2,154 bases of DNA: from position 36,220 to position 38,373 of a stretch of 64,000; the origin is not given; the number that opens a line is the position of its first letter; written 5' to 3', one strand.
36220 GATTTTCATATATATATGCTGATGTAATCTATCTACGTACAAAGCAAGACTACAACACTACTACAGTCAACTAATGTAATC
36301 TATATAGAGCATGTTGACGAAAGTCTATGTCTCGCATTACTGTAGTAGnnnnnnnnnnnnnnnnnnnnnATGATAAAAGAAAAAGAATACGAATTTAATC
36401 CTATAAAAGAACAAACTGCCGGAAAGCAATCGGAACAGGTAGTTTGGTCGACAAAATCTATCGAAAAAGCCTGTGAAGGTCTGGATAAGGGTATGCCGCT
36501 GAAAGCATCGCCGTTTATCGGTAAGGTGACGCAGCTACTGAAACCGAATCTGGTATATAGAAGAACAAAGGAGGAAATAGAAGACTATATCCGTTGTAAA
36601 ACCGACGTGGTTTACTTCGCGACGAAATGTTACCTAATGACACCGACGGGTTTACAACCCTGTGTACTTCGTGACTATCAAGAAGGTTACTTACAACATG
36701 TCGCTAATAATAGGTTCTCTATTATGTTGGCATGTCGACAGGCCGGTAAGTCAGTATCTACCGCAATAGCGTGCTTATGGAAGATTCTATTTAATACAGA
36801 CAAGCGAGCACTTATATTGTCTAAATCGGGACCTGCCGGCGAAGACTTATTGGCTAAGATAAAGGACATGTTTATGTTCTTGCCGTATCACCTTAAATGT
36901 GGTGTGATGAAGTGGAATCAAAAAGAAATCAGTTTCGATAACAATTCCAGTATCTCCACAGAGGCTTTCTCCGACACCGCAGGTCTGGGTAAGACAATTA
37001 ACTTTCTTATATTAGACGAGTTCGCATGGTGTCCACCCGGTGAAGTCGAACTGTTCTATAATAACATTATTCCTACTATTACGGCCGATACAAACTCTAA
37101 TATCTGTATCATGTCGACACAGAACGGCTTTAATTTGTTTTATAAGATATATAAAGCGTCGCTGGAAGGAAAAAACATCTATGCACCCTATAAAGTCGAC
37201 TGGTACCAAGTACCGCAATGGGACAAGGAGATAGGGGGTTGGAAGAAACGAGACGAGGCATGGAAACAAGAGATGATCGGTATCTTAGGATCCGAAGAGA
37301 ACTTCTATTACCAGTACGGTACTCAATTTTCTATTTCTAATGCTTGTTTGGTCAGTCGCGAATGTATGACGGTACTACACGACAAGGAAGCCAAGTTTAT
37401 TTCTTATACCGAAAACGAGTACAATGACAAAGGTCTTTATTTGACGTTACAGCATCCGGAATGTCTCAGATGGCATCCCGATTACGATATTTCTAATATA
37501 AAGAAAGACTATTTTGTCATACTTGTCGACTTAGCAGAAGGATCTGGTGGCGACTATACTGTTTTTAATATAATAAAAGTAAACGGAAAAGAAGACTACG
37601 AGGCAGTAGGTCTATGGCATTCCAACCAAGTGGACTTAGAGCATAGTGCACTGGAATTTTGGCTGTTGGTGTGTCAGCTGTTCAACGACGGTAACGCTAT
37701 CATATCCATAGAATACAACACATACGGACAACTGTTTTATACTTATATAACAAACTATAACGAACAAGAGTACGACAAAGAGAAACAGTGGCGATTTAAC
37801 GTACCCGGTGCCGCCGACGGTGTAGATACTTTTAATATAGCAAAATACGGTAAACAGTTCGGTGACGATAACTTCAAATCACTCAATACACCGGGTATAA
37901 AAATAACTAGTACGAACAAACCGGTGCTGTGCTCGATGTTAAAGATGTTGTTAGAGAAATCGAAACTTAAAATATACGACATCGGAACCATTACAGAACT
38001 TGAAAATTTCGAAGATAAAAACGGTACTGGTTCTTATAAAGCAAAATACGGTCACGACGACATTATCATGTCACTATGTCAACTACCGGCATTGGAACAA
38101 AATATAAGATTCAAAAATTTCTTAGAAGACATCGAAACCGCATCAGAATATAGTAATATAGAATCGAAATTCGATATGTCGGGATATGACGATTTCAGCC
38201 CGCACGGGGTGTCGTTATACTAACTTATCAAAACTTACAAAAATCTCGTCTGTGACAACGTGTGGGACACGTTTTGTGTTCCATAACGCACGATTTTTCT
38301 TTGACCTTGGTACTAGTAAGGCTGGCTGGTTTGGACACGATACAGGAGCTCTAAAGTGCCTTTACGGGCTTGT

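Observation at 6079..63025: Family of at least seven conserved ~100-150 bp intergenic palindromic elements whose inner hairpin loop occurs in both polarities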

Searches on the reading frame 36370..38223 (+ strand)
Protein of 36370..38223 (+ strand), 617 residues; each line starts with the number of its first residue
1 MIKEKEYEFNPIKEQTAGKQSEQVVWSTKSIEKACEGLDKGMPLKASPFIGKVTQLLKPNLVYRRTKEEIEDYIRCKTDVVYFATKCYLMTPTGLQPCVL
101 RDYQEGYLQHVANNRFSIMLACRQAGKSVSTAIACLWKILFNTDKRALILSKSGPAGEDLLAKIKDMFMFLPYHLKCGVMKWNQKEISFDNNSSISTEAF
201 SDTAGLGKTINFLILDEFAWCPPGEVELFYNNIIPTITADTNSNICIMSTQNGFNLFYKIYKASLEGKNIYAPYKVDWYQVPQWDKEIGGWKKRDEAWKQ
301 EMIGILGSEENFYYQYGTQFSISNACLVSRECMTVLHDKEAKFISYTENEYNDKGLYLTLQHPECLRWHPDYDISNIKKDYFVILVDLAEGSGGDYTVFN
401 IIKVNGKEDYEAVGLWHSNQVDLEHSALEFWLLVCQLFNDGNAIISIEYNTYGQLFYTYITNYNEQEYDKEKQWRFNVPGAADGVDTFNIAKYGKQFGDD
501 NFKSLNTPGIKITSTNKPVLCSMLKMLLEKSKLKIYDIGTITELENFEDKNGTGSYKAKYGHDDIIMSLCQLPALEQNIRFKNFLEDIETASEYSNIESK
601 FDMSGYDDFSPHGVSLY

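Call 15: search_protein_families(library=phrogs, proteins=[window:36370-38223:+], max_evalue=0.00001)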
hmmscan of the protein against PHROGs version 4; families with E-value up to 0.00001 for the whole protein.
window:36370-38223:+ (617 aa): 6 families
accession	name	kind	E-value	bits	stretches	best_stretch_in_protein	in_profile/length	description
phrog_5989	-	head and packaging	1.6e-36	127.1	1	54-276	95-301/347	terminase large subunit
phrog_2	-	head and packaging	5.6e-23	82.6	1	98-578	264-596/807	terminase large subunit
phrog_36964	-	head and packaging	1.7e-13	50.5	1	132-262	439-569/890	terminase large subunit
phrog_38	-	head and packaging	1.9e-11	44.4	1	23-197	233-389/760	terminase large subunit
phrog_24361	-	head and packaging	3.7e-10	40.8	1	493-596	54-156/162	terminase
phrog_7579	-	head and packaging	2e-07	31.5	1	111-280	14-177/239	terminase large subunit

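Call 16: search_dna_similar(query=window:36370-38223:+, collection=phages, mode=protein, max_rows=25)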
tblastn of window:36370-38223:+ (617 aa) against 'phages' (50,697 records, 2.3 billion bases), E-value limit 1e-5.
Records with a match: 2585; places in all: 2633; records where one place covers at least 80% of the query: 1989.
Best place of each record, by identity: <60% 2585.
By first word of the organism name: Escherichia 666; Synechococcus 378; Klebsiella 330; Salmonella 202; Vibrio 134; Shigella 89; Aeromonas 80; Acinetobacter 71; Cyanophage 61; Enterobacter 59; and 64 more.
By host as written in the record: - 468; Escherichia coli 277; Klebsiella pneumoniae 114; Synechococcus 107; Synechococcus sp. 38; Escherichia coli O157:H7 38; Salmonella enterica 29; Synechococcus sp. WH7803 28; and 575 more.
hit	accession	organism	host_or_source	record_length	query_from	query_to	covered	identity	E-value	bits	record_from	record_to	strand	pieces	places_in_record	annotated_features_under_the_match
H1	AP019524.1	Tenacibaculum phage PTm1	Tenacibaculum maritimum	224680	3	587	95%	31.6%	3e-69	250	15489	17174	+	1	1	terminase large subunit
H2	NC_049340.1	Tenacibaculum phage PTm1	Tenacibaculum maritimum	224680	3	587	95%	31.6%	3e-69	250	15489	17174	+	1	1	terminase large subunit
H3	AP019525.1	Tenacibaculum phage PTm5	Tenacibaculum maritimum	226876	3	587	95%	31.6%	3e-69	250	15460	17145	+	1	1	terminase large subunit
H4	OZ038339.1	Acinetobacter phage vB_AbaM_Konradin-v2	-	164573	45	611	92%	30.6%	4e-43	172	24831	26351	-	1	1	terminase large subunit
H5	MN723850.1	Acinetobacter phage vB_AbaM_Apostate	Acinetobacter baumannii strain KZ1100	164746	45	611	92%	30.6%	4e-43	172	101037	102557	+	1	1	terminase large subunit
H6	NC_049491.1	Acinetobacter phage vB_AbaM_Apostate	Acinetobacter baumannii strain KZ1100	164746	45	611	92%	30.6%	4e-43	172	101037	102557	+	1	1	terminase large subunit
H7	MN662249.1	Acinetobacter phage Stupor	Acinetobacter baumannii strain RES-2281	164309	45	611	92%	30.6%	5e-43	172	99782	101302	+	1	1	terminase large subunit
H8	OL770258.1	Acinetobacter phage AB-Navy1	Acinetobacter baumannii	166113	45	611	92%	30.6%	5e-43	172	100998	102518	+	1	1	large terminase protein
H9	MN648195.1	Acinetobacter phage vB_AbaM_Konradin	Acinetobacter baumannii MAR-610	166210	45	611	92%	30.6%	5e-43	172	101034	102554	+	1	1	terminase large subunit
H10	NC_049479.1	Acinetobacter phage vB_AbaM_Konradin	Acinetobacter baumannii MAR-610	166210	45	611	92%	30.6%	5e-43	172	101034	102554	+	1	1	terminase large subunit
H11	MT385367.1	Acinetobacter phage Abraxas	Acinetobacter baumannii strain ...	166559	45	611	92%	30.6%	5e-43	172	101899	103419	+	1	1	terminase large subunit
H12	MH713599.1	Acinetobacter phage KARL-1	Acinetobacter baumannii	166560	45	611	92%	30.6%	5e-43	172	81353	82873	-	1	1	terminase DNA packaging enzyme large subunit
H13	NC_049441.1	Acinetobacter phage KARL-1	Acinetobacter baumannii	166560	45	611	92%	30.6%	5e-43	172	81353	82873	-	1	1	terminase large subunit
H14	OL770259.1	Acinetobacter phage AB-Navy4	Acinetobacter baumannii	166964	45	611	92%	30.6%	5e-43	172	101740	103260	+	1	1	large terminase protein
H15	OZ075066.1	Acinetobacter phage vB_AbaM_AB-Navy-v2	-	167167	45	611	92%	30.6%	5e-43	172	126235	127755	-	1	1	terminase large subunit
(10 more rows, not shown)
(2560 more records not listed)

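Call 21: find_related_loci(query=window:36370-38223:+, collection=viral_contigs, flank=10000)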
Query window:36370-38223:+ (617 aa) in viral_contigs; peptide patterns used: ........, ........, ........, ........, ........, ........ (x = any residue, [..] = any of these).
40 stretches matched a pattern; 34 encode a relative of the query (tblastn E <= 1e-3); 34 distinct loci.
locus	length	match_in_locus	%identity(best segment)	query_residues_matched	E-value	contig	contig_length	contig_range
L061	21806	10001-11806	61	3-602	0e+0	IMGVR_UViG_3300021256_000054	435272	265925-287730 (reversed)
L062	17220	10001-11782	62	1-590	0e+0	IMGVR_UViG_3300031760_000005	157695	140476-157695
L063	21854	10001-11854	59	1-614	0e+0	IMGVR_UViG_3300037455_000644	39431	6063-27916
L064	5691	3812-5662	59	1-614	0e+0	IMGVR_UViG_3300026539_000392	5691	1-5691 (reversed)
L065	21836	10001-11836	60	3-611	0e+0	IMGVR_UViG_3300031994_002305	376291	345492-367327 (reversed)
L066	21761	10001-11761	60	2-589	0e+0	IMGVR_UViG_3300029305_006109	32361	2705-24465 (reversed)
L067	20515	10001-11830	59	3-609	0e+0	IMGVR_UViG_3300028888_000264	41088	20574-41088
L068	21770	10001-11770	61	8-591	0e+0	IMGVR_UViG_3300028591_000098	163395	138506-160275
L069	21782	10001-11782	60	4-591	0e+0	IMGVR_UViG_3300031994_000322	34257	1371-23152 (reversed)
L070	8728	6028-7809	59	4-591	0e+0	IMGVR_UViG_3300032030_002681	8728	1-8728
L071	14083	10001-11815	57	2-607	0e+0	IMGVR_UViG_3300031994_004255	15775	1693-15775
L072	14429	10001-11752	58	2-587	0e+0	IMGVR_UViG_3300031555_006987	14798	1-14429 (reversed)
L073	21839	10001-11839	59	3-611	0e+0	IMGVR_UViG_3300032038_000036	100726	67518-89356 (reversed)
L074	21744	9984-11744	58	3-590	0e+0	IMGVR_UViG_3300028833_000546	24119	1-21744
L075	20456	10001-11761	58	3-590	0e+0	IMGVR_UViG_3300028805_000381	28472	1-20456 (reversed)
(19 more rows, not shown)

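Call 61: find_homologous_proteins(query=window:36370-38223:+, max_evalue=1e-100)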
Query window:36370-38223:+ (617 aa): 1008 proteins with E <= 1e-100 among 6503 candidates; the best 120 are listed.
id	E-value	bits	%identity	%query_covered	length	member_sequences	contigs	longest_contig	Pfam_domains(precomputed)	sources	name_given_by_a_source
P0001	0.0e+0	1422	98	100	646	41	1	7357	PF03237.22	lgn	-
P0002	1.1e-280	951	67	97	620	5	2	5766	PF17289.9,PF03237.22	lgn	-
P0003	1.8e-273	927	66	77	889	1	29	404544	-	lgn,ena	-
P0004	2.5e-272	923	66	95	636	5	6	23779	PF03237.22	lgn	-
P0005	2.9e-265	900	65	96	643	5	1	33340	PF03237.22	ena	-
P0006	1.9e-264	897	62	97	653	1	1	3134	PF03237.22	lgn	-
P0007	2.3e-264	897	62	97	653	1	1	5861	PF03237.22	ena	-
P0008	5.4e-264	895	62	97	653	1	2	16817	PF03237.22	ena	-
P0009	4.5e-263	892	62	97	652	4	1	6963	PF03237.22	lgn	-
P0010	2.8e-262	890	62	97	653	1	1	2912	PF03237.22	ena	-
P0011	3.6e-259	879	64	94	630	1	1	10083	PF03237.22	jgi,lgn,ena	-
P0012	1.2e-257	874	63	76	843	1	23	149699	-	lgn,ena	-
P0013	3.5e-255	866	64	94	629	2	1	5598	PF03237.22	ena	-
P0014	5.2e-253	859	61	100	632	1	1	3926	PF03237.22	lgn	-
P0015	7.5e-253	859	61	100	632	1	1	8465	PF03237.22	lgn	-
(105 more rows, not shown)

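Call 62: find_encoding_contigs(protein=P0004, flank=10000, max_places=3)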
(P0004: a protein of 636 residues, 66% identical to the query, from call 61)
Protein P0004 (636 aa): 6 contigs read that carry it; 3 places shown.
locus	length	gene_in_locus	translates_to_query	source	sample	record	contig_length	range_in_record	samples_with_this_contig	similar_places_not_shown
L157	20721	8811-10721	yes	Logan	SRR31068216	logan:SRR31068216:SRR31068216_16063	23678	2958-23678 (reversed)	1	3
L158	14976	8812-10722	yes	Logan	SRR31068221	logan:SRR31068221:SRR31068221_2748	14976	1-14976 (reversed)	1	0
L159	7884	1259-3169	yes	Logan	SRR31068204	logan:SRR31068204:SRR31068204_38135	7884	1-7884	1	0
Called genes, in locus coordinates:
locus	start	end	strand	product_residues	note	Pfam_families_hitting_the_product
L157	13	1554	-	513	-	PF03104:DNA_pol_B_exo1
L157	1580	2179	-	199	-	-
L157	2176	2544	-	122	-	-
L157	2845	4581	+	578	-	PF07230:Portal_T4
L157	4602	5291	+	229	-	-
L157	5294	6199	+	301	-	-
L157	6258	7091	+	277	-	-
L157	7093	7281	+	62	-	-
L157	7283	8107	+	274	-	-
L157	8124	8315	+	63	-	-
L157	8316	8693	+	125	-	-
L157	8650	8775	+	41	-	-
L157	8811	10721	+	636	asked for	PF03237:Terminase_6N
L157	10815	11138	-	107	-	-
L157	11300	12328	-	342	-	PF00691:OmpA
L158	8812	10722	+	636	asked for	PF03237:Terminase_6N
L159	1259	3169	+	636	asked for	PF03237:Terminase_6N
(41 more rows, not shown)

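Call 63: find_encoding_contigs(protein=P0005, flank=10000, max_places=2)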
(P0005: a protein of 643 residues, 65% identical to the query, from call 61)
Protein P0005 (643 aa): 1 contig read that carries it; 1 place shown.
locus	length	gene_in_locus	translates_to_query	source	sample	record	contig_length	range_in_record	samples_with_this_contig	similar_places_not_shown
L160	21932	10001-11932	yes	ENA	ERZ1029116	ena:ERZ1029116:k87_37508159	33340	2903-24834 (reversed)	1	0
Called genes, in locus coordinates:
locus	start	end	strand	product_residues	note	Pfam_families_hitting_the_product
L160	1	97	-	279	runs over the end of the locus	-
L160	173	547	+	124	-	-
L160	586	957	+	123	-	-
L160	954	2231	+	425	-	-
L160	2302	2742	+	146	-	-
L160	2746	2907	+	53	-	-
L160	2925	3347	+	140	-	-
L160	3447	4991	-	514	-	PF03104:DNA_pol_B_exo1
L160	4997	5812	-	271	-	PF28422:CCDC89 (faint), PF19220:Rod_CreS (weak)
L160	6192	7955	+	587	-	PF07230:Portal_T4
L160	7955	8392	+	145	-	PF00293:NUDIX, PF14815:NUDIX_4 (weak)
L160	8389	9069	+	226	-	PF04717:Phage_base_V (weak)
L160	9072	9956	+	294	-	-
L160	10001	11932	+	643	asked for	PF03237:Terminase_6N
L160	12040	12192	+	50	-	-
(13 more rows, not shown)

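Call 64: find_encoding_contigs(protein=P0003, flank=10000, max_places=2)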
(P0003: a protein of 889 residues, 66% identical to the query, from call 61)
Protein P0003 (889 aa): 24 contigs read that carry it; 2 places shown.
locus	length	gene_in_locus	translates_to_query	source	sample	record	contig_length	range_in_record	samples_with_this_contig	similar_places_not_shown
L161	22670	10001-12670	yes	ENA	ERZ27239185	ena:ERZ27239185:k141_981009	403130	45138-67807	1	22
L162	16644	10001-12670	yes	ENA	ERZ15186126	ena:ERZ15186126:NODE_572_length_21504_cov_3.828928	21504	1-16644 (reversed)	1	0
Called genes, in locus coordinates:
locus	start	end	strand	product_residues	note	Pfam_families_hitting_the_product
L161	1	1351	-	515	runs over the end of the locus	PF03104:DNA_pol_B_exo1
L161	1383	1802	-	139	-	-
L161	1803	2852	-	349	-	PF23649:FKBP15 (faint), PF24161:CCDC39, PF28422:CCDC89 (faint)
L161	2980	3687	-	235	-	-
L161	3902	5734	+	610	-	PF07230:Portal_T4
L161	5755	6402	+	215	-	-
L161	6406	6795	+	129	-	-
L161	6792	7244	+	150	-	-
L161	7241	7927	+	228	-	-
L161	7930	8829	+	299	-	-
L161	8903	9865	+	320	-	-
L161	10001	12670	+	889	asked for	-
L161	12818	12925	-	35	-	-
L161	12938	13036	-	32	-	-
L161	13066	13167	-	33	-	-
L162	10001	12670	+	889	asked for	-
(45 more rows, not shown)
